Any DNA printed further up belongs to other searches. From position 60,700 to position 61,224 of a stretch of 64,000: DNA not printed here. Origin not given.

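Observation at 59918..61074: Three tandem, independently transcribed ~75-aa ORFan paralogues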

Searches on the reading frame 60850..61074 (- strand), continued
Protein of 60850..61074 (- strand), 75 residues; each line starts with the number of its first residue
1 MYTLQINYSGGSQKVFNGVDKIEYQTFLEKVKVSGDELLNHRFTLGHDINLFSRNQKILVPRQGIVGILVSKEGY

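Call 47: find_encoding_contigs(protein=P0099, flank=10000, max_places=8)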
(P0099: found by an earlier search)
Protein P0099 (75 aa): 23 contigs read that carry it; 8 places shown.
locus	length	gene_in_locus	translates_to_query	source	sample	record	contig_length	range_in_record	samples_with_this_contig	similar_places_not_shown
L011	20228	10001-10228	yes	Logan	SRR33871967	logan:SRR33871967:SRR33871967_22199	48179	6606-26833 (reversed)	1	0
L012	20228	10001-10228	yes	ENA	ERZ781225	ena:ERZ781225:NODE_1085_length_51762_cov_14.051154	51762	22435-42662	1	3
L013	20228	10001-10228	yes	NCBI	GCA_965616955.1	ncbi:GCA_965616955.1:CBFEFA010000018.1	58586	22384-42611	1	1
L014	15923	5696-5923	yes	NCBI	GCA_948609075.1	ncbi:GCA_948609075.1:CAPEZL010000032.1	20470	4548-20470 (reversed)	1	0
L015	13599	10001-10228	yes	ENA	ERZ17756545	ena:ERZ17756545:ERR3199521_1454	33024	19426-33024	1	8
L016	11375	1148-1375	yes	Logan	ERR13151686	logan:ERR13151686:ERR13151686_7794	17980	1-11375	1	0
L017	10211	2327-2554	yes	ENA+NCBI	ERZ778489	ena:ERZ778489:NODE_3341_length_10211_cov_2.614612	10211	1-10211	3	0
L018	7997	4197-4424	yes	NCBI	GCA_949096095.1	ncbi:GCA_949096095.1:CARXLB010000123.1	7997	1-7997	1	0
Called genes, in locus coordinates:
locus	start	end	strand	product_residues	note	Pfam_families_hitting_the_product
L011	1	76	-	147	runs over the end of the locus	PF09643:YopX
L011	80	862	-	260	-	PF01555:N6_N4_Mtase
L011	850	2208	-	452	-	PF00145:DNA_methylase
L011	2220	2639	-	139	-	-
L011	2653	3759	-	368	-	PF01507:PAPS_reduct (weak)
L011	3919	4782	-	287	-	-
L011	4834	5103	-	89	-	-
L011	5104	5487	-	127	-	-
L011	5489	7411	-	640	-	PF22745:Nlig-Ia (weak), PF01653:DNA_ligase_aden, PF03120:OB_DNA_ligase, PF12826:HHH_2 (weak), PF00533:BRCT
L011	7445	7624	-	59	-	PF01381:HTH_3 (weak)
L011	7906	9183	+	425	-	-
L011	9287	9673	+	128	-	-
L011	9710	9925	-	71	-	-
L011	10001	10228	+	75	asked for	-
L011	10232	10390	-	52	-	-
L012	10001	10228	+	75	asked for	-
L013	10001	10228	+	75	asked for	-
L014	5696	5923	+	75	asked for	-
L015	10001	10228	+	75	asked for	-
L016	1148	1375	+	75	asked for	-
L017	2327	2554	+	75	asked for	-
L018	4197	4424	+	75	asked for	-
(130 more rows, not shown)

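Call 53: find_related_loci(query=A6, collection=metagenome_contigs, flank=7000)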
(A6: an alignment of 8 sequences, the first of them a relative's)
Query A6 (74 aa) in metagenome_contigs; peptide patterns used: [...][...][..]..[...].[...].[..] (x = any residue, [..] = any of these).
25 stretches matched a pattern; 6 encode a relative of the query (tblastn E <= 1e-3); 6 distinct loci.
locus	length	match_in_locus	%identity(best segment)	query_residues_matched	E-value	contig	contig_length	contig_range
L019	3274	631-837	35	1-69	1e-10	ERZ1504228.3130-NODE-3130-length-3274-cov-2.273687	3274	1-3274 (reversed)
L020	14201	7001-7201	39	1-66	5e-8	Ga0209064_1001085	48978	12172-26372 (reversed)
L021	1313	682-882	40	1-66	2e-7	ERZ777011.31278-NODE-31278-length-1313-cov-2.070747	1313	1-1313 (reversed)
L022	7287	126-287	36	17-71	5e-7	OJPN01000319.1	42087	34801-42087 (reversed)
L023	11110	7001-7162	36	17-71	5e-7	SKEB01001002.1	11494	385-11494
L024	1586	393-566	36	16-74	9e-6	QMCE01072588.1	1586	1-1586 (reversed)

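Call 59: find_encoding_contigs(protein=P0100, flank=8000, max_places=3)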
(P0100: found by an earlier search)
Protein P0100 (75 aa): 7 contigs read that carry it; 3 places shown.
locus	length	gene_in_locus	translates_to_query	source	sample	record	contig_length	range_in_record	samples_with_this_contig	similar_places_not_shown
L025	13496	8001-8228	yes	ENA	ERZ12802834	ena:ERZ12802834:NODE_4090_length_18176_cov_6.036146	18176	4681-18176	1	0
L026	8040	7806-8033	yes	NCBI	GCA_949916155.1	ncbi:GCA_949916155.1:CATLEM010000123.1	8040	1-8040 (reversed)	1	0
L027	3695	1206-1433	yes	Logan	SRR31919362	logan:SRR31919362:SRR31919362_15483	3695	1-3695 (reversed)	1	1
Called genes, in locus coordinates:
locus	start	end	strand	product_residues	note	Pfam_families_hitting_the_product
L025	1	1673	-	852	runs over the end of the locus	PF00176:SNF2-rel_dom, PF01555:N6_N4_Mtase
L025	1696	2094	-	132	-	-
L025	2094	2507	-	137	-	-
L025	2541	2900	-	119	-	-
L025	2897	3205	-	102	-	-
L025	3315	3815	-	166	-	PF00075:RNase_H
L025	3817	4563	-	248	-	PF23343:REP_ORF2-G2P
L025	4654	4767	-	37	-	-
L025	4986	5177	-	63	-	-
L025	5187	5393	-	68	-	-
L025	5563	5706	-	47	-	-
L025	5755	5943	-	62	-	-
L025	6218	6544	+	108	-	-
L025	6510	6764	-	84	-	PF11195:Tad2-like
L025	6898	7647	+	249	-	-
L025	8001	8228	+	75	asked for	-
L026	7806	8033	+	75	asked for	-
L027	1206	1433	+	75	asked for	-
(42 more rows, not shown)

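Call 60: find_encoding_contigs(protein=P0023, flank=8000, max_places=3)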
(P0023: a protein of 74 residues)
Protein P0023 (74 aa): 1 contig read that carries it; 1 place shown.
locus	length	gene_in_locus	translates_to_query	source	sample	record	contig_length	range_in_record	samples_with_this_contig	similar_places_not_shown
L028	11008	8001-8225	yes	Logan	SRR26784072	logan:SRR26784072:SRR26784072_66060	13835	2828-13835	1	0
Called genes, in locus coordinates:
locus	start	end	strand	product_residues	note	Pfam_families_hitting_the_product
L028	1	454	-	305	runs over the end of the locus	PF03838:RecU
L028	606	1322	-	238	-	PF23343:REP_ORF2-G2P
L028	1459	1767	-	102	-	-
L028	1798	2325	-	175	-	-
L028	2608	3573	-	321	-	-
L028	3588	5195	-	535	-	PF14284:PcfJ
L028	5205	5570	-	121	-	-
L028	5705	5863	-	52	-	-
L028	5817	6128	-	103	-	-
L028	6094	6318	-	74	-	-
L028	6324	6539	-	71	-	-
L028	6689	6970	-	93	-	-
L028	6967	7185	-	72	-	-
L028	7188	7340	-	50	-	-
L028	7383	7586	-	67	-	-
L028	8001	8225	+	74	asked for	-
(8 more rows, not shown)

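Call 61: search_protein_families(library=phrogs, alignment_id=A4, max_evalue=0.01)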
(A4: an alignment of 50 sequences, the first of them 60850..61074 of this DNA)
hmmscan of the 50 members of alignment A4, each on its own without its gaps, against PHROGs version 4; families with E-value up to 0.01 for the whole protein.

A. member 1, window:60850-61074:- (75 aa): 0 families

B. families by the number of members that match (of 50 scanned): 1 family
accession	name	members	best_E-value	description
phrog_4608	-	1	0.0028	anti-repressor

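Call 62: search_dna_similar(query=P0099, collection=phages, mode=protein, max_evalue=10)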
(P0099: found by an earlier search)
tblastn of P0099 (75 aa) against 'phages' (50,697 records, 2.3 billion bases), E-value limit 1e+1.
Records with a match: 3; places in all: 3; records where one place covers at least 80% of the query: 0.
Best place of each record, by identity: <60% 3.
By first word of the organism name: Brochothrix 2; Microcystis 1.
By host as written in the record: Brochothrix thermosphacta HER1187 2; Microcystis sp. 1.
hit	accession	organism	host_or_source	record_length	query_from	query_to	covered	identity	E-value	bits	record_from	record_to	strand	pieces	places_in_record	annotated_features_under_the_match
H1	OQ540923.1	Microcystis phage MJing1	Microcystis sp.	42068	9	67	79%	30.5%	2e+0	31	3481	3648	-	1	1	integrase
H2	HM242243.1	Brochothrix phage A9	Brochothrix thermosphacta HER1187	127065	8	65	77%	24.1%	7e+0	30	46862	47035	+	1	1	gp95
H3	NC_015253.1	Brochothrix phage A9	Brochothrix thermosphacta HER1187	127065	8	65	77%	24.1%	7e+0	30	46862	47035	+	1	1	tail sheath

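Call 65: find_encoding_contigs(protein=P0017, flank=8000, max_places=3)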
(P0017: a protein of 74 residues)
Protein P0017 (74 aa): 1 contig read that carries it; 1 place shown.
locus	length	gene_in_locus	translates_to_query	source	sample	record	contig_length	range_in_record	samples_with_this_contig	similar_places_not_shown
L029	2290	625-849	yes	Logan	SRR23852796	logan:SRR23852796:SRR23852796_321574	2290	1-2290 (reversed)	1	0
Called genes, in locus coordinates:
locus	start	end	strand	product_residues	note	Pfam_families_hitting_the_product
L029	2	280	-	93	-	?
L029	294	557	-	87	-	-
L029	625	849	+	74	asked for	-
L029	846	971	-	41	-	-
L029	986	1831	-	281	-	PF10543:ORF6N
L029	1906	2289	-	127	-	?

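Call 66: find_encoding_contigs(protein=P0015, flank=8000, max_places=3)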
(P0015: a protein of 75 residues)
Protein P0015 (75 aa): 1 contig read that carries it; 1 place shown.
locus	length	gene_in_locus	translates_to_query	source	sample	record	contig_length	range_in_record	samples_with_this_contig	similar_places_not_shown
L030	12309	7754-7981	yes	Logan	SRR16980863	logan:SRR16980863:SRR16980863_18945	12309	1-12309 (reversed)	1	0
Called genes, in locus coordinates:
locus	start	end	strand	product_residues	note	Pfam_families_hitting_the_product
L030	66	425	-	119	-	-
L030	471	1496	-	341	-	PF11300:DUF3102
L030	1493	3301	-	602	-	PF14284:PcfJ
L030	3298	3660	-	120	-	PF14058:PcfK (faint)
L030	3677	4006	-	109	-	-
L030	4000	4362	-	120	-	-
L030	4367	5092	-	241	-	PF01464:SLT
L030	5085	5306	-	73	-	-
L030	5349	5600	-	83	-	-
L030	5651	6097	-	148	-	PF01381:HTH_3, PF13560:HTH_31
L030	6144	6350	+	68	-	-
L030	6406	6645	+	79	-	-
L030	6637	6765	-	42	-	-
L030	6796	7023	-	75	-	-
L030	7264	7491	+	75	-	-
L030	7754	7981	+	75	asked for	-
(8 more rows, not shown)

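Call 90: find_related_loci(query=A6, collection=viral_contigs, flank=8000)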
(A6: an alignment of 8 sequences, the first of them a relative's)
Query A6 (74 aa) in viral_contigs; peptide patterns used: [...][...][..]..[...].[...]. (x = any residue, [..] = any of these).
18 stretches matched a pattern; 3 encode a relative of the query (tblastn E <= 1e-3); 3 distinct loci.
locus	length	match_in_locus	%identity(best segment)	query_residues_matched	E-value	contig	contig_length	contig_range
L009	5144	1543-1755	33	1-73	1e-10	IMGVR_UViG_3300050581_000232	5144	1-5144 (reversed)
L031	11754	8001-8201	39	1-66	3e-8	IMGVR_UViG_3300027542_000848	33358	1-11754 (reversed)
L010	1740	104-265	36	17-71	2e-7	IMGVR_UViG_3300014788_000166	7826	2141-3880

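Call 91: find_related_loci(query=A3, collection=viral_contigs, flank=8000)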
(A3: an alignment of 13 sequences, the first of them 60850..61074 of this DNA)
Query A3 (75 aa) in viral_contigs; peptide patterns used: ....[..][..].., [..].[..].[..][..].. (x = any residue, [..] = any of these).
18 stretches matched a pattern, but none encodes a relative of the query by tblastn (E <= 1e-3).

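Call 92: find_encoding_contigs(protein=P0024, flank=7000, max_places=2)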
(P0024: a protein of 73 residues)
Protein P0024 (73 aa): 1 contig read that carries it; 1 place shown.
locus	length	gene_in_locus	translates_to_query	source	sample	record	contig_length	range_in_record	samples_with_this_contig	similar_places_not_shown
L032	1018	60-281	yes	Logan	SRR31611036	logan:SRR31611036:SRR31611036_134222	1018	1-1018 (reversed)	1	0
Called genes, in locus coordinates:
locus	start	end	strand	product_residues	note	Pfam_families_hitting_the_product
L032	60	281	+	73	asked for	-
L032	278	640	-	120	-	-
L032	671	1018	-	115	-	?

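Call 93: find_encoding_contigs(protein=P0041, flank=7000, max_places=2)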
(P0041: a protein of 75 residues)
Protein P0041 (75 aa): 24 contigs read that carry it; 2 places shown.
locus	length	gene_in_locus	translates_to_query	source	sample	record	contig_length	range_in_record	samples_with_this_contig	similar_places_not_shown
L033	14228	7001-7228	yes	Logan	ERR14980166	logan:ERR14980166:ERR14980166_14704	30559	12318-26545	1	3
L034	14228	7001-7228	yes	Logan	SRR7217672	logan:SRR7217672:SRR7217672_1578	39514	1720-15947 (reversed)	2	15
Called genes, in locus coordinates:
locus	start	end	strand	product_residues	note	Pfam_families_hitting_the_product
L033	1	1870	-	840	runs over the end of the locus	PF00176:SNF2-rel_dom (faint), PF01555:N6_N4_Mtase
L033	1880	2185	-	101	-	-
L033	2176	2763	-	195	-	PF03838:RecU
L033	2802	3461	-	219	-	-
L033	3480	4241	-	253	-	PF23343:REP_ORF2-G2P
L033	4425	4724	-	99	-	-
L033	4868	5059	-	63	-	-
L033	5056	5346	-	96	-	PF04014:MazE_antitoxin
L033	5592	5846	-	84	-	-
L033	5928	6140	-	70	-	-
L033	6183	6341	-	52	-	-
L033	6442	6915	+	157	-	PF07386:DUF1499 (weak), PF09851:SHOCT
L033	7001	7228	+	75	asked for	-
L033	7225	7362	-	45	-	-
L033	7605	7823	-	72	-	-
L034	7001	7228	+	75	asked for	-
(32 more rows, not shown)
